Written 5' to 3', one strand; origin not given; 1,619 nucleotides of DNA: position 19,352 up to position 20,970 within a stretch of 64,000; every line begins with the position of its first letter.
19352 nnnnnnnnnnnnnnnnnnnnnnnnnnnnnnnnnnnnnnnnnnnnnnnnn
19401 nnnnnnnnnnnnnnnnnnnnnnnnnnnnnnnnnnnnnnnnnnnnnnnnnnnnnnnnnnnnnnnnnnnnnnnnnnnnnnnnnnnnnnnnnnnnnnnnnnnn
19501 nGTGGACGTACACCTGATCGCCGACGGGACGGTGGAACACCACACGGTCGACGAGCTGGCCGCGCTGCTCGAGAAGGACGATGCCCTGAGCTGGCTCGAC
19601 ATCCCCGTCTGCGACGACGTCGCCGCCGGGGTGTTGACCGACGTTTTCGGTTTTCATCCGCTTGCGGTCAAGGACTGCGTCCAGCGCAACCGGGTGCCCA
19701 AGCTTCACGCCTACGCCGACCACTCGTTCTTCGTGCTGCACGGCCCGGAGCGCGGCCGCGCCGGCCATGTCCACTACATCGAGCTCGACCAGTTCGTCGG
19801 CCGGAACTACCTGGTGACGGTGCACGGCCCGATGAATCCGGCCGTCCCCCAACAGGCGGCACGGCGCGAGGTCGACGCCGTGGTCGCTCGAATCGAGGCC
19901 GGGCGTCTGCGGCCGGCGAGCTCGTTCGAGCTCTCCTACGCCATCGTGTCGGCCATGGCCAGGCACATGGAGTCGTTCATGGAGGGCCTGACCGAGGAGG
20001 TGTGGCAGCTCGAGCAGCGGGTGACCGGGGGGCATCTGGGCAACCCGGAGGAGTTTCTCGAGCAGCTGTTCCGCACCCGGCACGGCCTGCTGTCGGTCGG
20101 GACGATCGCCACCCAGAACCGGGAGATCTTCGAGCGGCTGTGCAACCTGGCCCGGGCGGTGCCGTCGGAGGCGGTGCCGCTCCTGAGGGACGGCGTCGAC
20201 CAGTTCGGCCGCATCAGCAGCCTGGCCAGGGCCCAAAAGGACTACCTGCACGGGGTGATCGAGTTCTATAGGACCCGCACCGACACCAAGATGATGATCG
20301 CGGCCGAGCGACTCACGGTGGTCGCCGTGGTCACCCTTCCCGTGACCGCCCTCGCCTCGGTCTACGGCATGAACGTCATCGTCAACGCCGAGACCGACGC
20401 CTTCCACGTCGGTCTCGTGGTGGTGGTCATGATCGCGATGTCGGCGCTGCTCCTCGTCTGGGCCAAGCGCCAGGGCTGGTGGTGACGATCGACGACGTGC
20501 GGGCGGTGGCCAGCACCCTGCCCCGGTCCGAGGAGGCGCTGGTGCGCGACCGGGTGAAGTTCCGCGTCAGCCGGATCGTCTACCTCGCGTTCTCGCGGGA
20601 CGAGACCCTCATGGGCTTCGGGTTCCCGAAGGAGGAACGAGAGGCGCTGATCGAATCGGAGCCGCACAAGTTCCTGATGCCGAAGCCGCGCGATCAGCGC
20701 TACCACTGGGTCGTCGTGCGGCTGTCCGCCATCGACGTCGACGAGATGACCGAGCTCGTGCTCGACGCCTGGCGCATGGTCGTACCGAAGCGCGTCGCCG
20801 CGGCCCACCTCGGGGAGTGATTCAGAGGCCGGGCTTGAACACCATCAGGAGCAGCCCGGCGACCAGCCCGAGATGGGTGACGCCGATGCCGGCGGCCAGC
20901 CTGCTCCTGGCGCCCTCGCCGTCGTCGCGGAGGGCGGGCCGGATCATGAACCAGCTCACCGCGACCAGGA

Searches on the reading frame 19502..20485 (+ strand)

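Call 18: search_protein_families(library=pfam, proteins=[window:19502-20485:+], max_evalue=0.001)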
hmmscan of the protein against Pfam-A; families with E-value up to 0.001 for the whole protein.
window:19502-20485:+ (327 aa): 1 family
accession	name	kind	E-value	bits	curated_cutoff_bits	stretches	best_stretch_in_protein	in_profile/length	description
PF01544.23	CorA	-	6.4e-38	131.2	27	1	27-323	2-292/292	CorA-like Mg2+ transporter protein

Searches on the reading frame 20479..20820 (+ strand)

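Call 31: search_protein_families(library=pfam, proteins=[window:20479-20820:+], max_evalue=0.0001)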
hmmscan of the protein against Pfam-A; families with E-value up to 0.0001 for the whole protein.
window:20479-20820:+ (113 aa): 1 family
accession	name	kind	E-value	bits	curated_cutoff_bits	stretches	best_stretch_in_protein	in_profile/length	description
PF04237.18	YjbR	-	5.5e-09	37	30.1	1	14-100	3-88/88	YjbR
